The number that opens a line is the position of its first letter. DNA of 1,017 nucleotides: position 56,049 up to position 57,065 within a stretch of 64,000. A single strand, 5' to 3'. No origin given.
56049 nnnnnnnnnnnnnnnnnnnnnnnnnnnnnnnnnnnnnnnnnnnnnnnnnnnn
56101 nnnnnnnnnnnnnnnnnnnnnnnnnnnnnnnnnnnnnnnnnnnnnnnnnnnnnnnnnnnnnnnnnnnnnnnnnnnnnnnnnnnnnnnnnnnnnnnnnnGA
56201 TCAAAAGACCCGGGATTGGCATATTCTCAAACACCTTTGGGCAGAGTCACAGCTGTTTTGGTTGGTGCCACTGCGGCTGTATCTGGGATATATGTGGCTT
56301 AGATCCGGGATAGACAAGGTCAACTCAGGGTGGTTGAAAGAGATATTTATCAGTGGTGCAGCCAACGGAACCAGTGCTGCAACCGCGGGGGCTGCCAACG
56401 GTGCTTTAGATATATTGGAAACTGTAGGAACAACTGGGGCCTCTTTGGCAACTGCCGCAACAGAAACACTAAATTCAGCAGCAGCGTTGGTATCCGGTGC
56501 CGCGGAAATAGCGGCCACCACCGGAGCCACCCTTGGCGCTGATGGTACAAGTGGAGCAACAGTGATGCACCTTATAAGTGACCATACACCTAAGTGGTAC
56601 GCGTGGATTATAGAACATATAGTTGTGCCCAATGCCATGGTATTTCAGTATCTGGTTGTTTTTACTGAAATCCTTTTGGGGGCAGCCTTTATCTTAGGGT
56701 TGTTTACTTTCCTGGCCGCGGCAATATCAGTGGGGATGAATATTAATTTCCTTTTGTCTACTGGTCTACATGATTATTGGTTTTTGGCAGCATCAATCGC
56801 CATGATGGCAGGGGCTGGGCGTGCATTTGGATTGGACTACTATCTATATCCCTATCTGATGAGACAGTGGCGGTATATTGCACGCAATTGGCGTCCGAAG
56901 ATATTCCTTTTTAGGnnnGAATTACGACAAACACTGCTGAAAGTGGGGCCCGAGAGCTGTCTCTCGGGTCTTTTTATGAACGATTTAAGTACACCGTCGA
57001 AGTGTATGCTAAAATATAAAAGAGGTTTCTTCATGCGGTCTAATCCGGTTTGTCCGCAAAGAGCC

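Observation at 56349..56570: ApbE-type flavinylation motifs in a predicted extracytoplasmic loop of an NDH-2::DoxX-like fusion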

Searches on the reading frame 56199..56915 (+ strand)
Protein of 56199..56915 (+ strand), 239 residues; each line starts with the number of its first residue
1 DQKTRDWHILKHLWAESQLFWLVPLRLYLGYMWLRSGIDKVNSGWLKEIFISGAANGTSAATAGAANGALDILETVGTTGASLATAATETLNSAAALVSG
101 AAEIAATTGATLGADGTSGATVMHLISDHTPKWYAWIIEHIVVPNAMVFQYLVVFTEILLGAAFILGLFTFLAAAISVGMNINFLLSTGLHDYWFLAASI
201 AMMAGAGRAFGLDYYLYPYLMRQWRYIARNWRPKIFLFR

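Call 5: find_homologous_proteins(query=window:56199-56915:+, max_evalue=0.001)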
Query window:56199-56915:+ (239 aa): 33 proteins with E <= 0.001 among 4002 candidates.
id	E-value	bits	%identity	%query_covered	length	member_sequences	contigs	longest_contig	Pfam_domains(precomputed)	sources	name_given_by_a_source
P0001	1.8e-57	213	48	93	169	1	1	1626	PF04173.19,PF07681.18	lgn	-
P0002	4.8e-57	212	46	89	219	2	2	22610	PF04173.19,PF07681.18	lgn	-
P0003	5.9e-55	205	46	91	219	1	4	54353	PF04173.19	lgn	-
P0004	6.2e-54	201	41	98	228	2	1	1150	-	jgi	jgi:NADH dehydrogenase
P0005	3.5e-53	199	45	96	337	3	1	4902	PF07681.18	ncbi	-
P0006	8.5e-53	198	45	95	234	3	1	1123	PF04173.19,PF07681.18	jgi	jgi:NADH dehydrogenase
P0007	1.6e-51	193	43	100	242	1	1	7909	-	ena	-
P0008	1.7e-51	193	64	45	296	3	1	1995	PF04173.19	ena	-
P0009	1.0e-49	188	40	100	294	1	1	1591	-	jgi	jgi:NADH dehydrogenase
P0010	2.1e-49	187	46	100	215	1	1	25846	-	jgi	-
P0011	5.2e-49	185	43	100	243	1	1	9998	-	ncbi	-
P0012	1.9e-48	183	62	53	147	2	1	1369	-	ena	-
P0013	2.0e-42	164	39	92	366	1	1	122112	PF07992.21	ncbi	-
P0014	1.4e-41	161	38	92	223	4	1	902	-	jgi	jgi:NADH dehydrogenase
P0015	5.8e-41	159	47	87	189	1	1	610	PF07681.18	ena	-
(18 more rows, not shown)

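Call 18: find_related_loci(query=A2, collection=genome_contigs, flank=10000)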
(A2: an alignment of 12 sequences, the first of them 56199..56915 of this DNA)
Query A2 (239 aa) in genome_contigs; peptide patterns used: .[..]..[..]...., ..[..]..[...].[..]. (x = any residue, [..] = any of these).
337 stretches matched a pattern; 264 encode a relative of the query (tblastn E <= 1e-3); the best 80 are kept; 80 distinct loci.
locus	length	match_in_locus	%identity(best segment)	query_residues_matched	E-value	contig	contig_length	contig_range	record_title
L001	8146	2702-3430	72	1-239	6e-107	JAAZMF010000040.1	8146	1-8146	MAG: Bacillota bacterium isolate AS23ysBPME_326 35503_AS23, whole genome shotgun sequence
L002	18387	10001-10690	66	1-239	6e-100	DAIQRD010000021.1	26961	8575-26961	MAG TPA_asm: Bacillota bacterium isolate CTOTU40582 NODE_1166_length_26961_cov_3.969449, whole genome shotgun sequence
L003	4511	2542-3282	45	2-239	1e-63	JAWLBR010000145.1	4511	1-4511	MAG: Limnochordia bacterium isolate 15dZY3.bin.114 NODE_18821_length_4511_cov_3.463282, whole genome shotgun sequence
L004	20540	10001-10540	49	16-239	5e-62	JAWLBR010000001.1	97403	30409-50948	MAG: Limnochordia bacterium isolate 15dZY3.bin.114 NODE_417_length_97403_cov_3.765827, whole genome shotgun sequence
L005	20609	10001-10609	48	2-235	2e-60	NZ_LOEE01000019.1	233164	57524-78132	Thermotalea metallivorans strain B2-1 AN619_contig000026, whole genome shotgun sequence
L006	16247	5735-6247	47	11-239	1e-60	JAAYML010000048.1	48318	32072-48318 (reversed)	MAG: Candidatus Epulonipiscium sp. isolate AS20ysBPTH_2 31758_AS20, whole genome shotgun sequence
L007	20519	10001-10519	47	9-239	2e-59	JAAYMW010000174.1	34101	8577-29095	MAG: Candidatus Epulonipiscium sp. isolate AS20ysBPTH_51 100765_AS20, whole genome shotgun sequence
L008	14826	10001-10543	47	1-230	3e-59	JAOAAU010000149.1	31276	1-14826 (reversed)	MAG: Clostridia bacterium isolate SKW158 k141_1683626, whole genome shotgun sequence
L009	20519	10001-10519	47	9-239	1e-58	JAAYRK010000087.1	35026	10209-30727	MAG: Candidatus Epulonipiscium sp. isolate AS23ysBPME_183 189121_AS23, whole genome shotgun sequence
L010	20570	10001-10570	46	2-239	7e-59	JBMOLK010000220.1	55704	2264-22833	MAG: Bacillota bacterium isolate Betzabe_MAG022 MAG022_220, whole genome shotgun sequence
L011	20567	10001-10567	44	2-239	5e-58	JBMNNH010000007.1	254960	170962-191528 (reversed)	MAG: Acetivibrionales bacterium isolate SBF912LR0HQ0143 contig_33444, whole genome shotgun sequence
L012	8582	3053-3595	44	11-239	3e-57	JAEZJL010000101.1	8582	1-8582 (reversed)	MAG: Bacillota bacterium isolate OH_CDB_236 k127_2090531, whole genome shotgun sequence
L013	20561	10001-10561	47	2-229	4e-57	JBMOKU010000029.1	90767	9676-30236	MAG: Bacillota bacterium isolate Betzabe_MAG006 MAG006_29, whole genome shotgun sequence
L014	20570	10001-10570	46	2-239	4e-57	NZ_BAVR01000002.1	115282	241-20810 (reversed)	Acetivibrio straminisolvens JCM 21531, whole genome shotgun sequence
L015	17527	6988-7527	43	11-239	9e-57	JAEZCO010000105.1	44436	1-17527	MAG: Bacillota bacterium isolate OH_CBrB_255 k127_333308, whole genome shotgun sequence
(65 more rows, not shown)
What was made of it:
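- Tried and rejected: I repeated it with a tighter alignment (call 18).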

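Call 24: predict_structure(alignment_id=A1)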
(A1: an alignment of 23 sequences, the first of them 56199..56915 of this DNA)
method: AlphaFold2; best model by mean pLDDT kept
length: 239 residues; sequences in the alignment: 23
mean_pLDDT: 75.4   pTM: 0.60
mean pLDDT of the five models: 75.4, 70.8, 70.7, 70.3, 67.0
residues with pLDDT >= 90: 52; 70-90: 102; 50-70: 73; < 50: 12
segments of 3 or more residues with pLDDT < 50: 111-113, 115-119
pLDDT, mean of each block of 10 residues (from residue 1): 65 66 89 94 89 61 55 58 70 80 60 47 80 91 91 93 85 83 76 79 70 73 89 68
secondary structure, 60 per line:
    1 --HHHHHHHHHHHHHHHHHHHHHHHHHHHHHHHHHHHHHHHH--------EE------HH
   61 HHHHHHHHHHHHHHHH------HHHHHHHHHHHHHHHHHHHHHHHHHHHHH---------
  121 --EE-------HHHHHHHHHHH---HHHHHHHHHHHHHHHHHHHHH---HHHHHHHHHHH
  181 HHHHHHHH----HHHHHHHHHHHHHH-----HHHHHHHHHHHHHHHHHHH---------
elements in order: H3-42 H59-76 H83-111 H132-142 H146-166 H170-188 H193-206 H212-230
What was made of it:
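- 56247..56309 (+): TM1 of the DoxX-like domain (aa 417-437), crossing from inside to outside. AF2 helix at aa 403-442 in call 24.
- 56310..56603 (+): TM1-TM2 loop (aa 438-535), inferred to be extracytoplasmic. aa 451-531 contain no Lys or Arg. AF2 confidence is low here (call 24).
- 56634..56816 (+): TM2-TM4 of the DoxD/DoxX-like domain (aa 546-606). AF2 helices in call 24.
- The window's motif is likewise disordered (call 24).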

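Call 28: search_protein_representatives(alignment_id=A1)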
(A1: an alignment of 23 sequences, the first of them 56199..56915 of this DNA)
Query: 23 sequences, 297 profile positions. Proteins with E-value up to 0.001 (for the whole library): 1830; up to 1e-10: 428; up to 1e-30: 100. The best 150 are listed.
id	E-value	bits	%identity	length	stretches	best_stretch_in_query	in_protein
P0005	6.5e-130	449.1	-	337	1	1-287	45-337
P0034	7.8e-124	429.1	-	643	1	1-295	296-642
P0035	2.7e-108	378.1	-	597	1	1-293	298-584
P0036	1.9e-100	352.4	-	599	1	1-291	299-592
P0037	3.2e-98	345.0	-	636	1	1-294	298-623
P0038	3.2e-97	341.8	-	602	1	1-294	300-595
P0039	4.3e-95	334.8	-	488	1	1-294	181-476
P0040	9.2e-94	330.4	-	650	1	1-291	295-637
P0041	3.4e-92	325.3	-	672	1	1-295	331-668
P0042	4.5e-92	324.9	-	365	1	1-294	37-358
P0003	1.6e-86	306.6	-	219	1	77-288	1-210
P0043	4.1e-86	305.3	-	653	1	2-294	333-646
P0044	8.2e-85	301.0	-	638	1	1-293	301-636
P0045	3.0e-84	299.2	-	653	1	1-295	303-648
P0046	3.4e-84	299.0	-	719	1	1-294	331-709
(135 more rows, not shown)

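Call 30: fold_search(model_id=the predicted structure, library=pdb)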
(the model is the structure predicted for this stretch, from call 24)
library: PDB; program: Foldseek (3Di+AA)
matches with E <= 10: 3; with E <= 0.001: 0
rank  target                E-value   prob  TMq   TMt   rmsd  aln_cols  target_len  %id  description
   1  6wv3                  4.5e+00  0.08  0.17  0.12   8.1       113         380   13  Human VKOR with warfarin (released 2020-11-11)
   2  2uxw                  6.7e+00  0.04  0.13  0.06  15.7       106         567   14  Crystal structure of human very long chain acyl-CoA dehydrogenase (ACADVL) (released 2007-05-01)
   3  8ynt_R                9.0e+00  0.06  0.16  0.10  18.8       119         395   16  Cryo-EM structure of SNAP-94847-bound MCHR1, S2 state (released 2024-12-18)

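Call 40: search_dna_similar(query=window:56199-56915:+, collection=plasmids, mode=protein, max_evalue=0.001, max_rows=30)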
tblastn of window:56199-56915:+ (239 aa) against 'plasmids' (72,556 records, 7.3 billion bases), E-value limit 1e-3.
Records with a match: 12; places in all: 12; records where one place covers at least 80% of the query: 0.
Best place of each record, by identity: <60% 12.
By first word of the organism name: Enterococcus 6; Listeria 2; Deinococcus 2; Acetoanaerobium 1; Niallia 1.
By predicted mobility (MOB-suite, as given by PLSDB): non-mobilizable 12.
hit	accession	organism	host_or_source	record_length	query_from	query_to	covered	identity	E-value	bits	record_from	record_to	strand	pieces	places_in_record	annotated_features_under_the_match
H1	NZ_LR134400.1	Listeria monocytogenes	Homo sapiens,Vein blood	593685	126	223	41%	42.7%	4e-14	78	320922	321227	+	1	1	FAD-dependent oxidoreductase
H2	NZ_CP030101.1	Listeria monocytogenes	Environment,water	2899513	126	223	41%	42.7%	4e-14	78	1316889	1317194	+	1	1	none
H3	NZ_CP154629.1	Acetoanaerobium noterae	cell culture,Sludge of a digestion ...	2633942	150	231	34%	47.7%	4e-13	75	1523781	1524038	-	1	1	none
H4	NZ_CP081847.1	Enterococcus raffinosus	Homo sapiens,feces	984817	128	222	40%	39.0%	3e-10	67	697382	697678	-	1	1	FAD-dependent oxidoreductase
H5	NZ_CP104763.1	Enterococcus raffinosus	-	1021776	128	222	40%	39.0%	3e-10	67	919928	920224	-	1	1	record has no annotation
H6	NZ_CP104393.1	Enterococcus raffinosus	fermented food (Meju)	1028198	128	222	40%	39.0%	3e-10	67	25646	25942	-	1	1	record has no annotation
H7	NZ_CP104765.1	Enterococcus raffinosus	Homo sapiens,urine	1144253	128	222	40%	39.0%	3e-10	67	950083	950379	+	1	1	record has no annotation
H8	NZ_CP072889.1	Enterococcus raffinosus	stream/river surface water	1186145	128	222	40%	39.0%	3e-10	67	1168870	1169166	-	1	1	record has no annotation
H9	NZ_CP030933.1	Enterococcus gilvus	cow,milk,milk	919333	128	223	40%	37.6%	7e-11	69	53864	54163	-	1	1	FAD-dependent oxidoreductase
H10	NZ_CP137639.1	Niallia sp. XMNu-256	whole organism,salt pond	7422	127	222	40%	33.3%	5e-4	48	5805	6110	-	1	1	DoxX family protein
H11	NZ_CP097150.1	Deinococcus sp. QL22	-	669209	127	192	28%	45.6%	4e-8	61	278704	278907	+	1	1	DoxX family protein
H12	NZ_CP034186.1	Deinococcus psychrotolerans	whole organism,R2A medium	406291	133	187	23%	50.9%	3e-9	64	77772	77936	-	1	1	DoxX family protein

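Call 41: get_annotated_region(hit=H1, flank=8000)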
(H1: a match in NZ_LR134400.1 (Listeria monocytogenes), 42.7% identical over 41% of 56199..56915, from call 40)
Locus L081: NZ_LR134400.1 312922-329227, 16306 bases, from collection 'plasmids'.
description: Listeria monocytogenes strain NCTC7974 plasmid 3, complete sequence
organism: Listeria monocytogenes (NCBI taxid 1639)
taxonomy: Bacteria; Bacillota; Bacilli; Bacillales; Listeriaceae; Listeria; Listeria monocytogenes
host: -; source: Homo sapiens,Vein blood; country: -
typing (MOB-suite, as given by PLSDB): non-mobilizable
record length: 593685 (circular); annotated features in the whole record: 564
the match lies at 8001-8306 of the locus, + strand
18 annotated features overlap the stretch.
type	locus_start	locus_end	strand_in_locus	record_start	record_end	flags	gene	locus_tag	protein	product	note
CDS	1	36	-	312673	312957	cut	rplW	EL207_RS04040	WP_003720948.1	50S ribosomal protein L23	GO:0006412 - translation [Evidence IEA]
CDS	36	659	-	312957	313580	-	rplD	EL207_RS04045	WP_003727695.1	50S ribosomal protein L4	GO:0006412 - translation [Evidence IEA]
CDS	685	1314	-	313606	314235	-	rplC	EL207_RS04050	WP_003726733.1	50S ribosomal protein L3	GO:0006412 - translation [Evidence IEA]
CDS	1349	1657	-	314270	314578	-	rpsJ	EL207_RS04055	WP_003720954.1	30S ribosomal protein S10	GO:0006412 - translation [Evidence IEA]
CDS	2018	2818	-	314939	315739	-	fmnA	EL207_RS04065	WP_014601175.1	FAD export ECF transporter transmembrane subunit FmnA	-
CDS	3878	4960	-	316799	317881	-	-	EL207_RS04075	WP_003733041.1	FAD:protein FMN transferase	GO:0017013 - protein flavinylation [Evidence IEA]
CDS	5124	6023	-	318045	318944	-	pplA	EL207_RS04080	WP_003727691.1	extracellular electron transfer flavoprotein PplA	-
CDS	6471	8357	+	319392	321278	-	-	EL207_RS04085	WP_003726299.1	FAD-dependent oxidoreductase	-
CDS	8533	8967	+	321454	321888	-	eetA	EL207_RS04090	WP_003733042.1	flavin-based extracellular electron transfer system protein EetA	-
CDS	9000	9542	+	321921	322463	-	eetB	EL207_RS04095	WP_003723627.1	flavinylation system FAD exporter subunit EetB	-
CDS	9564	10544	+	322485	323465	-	-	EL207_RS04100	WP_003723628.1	polyprenyl synthetase family protein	GO:0008299 - isoprenoid biosynthetic process [Evidence IEA]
CDS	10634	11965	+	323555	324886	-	-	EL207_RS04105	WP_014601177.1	cyclic nucleotide phosphodiesterase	-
CDS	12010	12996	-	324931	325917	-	-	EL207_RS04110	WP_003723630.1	DUF4003 domain-containing protein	-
CDS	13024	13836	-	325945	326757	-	-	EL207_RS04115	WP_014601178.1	SMI1/KNR4 family protein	GO:0042546 - cell wall biogenesis [Evidence IEA]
CDS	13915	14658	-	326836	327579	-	-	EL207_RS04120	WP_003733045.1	sugar isomerase domain-containing protein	GO:1901135 - carbohydrate derivative metabolic process [Evidence IEA]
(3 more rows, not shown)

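Call 42: get_annotated_region(hit=H4, flank=8000)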
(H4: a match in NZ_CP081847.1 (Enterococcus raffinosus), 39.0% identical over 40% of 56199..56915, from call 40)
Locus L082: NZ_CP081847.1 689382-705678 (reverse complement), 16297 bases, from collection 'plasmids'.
description: Enterococcus raffinosus strain CX012922 plasmid pCX012922, complete sequence
organism: Enterococcus raffinosus (NCBI taxid 71452)
taxonomy: Bacteria; Bacillota; Bacilli; Lactobacillales; Enterococcaceae; Enterococcus; Enterococcus raffinosus
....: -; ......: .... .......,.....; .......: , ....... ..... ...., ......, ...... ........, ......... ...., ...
typing (MOB-suite, as given by PLSDB): non-mobilizable
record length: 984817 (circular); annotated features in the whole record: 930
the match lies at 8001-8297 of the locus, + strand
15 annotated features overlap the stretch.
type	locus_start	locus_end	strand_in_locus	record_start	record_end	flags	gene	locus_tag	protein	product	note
CDS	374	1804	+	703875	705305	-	-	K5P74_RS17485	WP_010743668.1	basic amino acid/polyamine antiporter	GO:0015837 - amine transport [Evidence IEA]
CDS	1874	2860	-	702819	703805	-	menA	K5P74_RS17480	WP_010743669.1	1,4-dihydroxy-2-naphthoate polyprenyltransferase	-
CDS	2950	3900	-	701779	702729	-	menA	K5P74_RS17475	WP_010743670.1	1,4-dihydroxy-2-naphthoate polyprenyltransferase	-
CDS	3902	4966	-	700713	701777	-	-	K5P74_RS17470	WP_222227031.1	FAD:protein FMN transferase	GO:0017013 - protein flavinylation [Evidence IEA]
CDS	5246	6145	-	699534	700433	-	pplA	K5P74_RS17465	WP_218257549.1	extracellular electron transfer flavoprotein PplA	-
CDS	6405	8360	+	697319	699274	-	-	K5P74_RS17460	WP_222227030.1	FAD-dependent oxidoreductase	-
CDS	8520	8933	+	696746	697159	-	-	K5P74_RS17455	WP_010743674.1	NusG domain II-containing protein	-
CDS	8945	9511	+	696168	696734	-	-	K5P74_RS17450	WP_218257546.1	Gx transporter family protein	-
CDS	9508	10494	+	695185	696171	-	-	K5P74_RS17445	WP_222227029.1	polyprenyl synthetase family protein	-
CDS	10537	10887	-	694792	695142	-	-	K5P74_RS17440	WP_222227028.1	DUF1634 domain-containing protein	-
CDS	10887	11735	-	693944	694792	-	-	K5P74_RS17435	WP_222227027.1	sulfite exporter TauE/SafE family protein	GO:0006810 - transport [Evidence IEA]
CDS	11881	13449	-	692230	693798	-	-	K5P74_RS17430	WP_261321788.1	phosphatase PAP2/LCP family protein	-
CDS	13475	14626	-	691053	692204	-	-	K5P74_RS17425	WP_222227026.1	FtsW/RodA/SpoVE family cell cycle protein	GO:0051301 - cell division [Evidence IEA]; GO:0009252 - peptidoglycan biosynthetic process [Evidence IEA]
CDS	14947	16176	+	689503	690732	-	-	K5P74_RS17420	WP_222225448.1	IS110 family transposase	-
CDS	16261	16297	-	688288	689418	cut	-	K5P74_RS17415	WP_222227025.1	FtsW/RodA/SpoVE family cell cycle protein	GO:0051301 - cell division [Evidence IEA]; GO:0009252 - peptidoglycan biosynthetic process [Evidence IEA]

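Call 54: find_encoding_contigs(protein=P0003, flank=8000, max_places=3)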
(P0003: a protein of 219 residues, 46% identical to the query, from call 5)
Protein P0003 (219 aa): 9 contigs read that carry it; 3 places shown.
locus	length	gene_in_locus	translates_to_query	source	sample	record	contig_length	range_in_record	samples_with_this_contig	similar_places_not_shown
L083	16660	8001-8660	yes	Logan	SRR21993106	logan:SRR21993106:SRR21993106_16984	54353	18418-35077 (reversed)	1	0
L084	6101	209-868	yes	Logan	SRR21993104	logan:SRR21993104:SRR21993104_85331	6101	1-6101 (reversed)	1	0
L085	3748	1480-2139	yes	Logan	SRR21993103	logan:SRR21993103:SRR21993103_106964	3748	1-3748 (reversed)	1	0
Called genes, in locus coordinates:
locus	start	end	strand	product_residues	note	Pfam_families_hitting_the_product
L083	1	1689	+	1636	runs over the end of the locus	-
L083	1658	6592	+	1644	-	PF00270:DEAD, PF04851:ResIII, PF27116:YjiV_N, PF00271:Helicase_C, PF09369:MZB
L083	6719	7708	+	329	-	PF13428:TPR_14 (faint), PF04184:ST7, PF14559:TPR_19 (faint)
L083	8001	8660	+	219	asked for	PF04173:DoxD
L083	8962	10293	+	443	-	PF13487:HD_5, PF01966:HD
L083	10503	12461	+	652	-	-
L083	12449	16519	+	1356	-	PF13401:AAA_22 (faint)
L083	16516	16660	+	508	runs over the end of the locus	-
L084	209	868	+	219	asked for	PF04173:DoxD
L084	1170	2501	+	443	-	PF13487:HD_5, PF01966:HD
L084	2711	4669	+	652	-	-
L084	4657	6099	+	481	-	?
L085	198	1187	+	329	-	PF13428:TPR_14 (faint), PF04184:ST7, PF14559:TPR_19 (faint)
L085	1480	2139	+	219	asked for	PF04173:DoxD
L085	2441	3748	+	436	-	?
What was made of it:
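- A standalone DoxD homologue with two motif copies (P0003) sits in an unrelated neighbourhood with no apbE within 8 kb (call 54). A standalone homologue keeps the motif with no apbE nearby (call 54).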

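Call 62: predict_structure(alignment_id=A3)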
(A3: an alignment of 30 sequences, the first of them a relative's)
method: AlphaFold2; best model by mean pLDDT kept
length: 169 residues; sequences in the alignment: 30
mean_pLDDT: 81.5   pTM: 0.71
mean pLDDT of the five models: 81.5, 80.1, 80.1, 78.8, 77.0
residues with pLDDT >= 90: 57; 70-90: 82; 50-70: 21; < 50: 9
segments of 3 or more residues with pLDDT < 50: 43-51
pLDDT, mean of each block of 10 residues (from residue 1): 75 92 94 84 45 66 88 90 94 90 89 77 80 72 77 91 80
secondary structure, 60 per line:
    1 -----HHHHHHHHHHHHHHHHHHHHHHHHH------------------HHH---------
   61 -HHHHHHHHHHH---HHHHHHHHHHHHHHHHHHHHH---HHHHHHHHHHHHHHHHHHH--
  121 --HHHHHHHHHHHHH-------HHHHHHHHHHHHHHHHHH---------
elements in order: H6-30 H62-72 H76-96 H100-118 H123-135 H143-160
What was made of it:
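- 56541..56561 (+): DGTSGAT (aa 515-521): a canonical ApbE motif. The predicted FMN acceptor is Thr521 (codon 56559-56561). It is the positional orthologue of the single site in short-loop homologues. AF2 pLDDT is below 50 here (call 24) and at the equivalent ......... of P0001 (call 62).
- Its only stretch below 50 is residues 43-51, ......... (call 62). It is the only disordered stretch of a confident model (call 62). AF2 models TM1 as a long helix followed by three further helices (calls 24 and 62).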
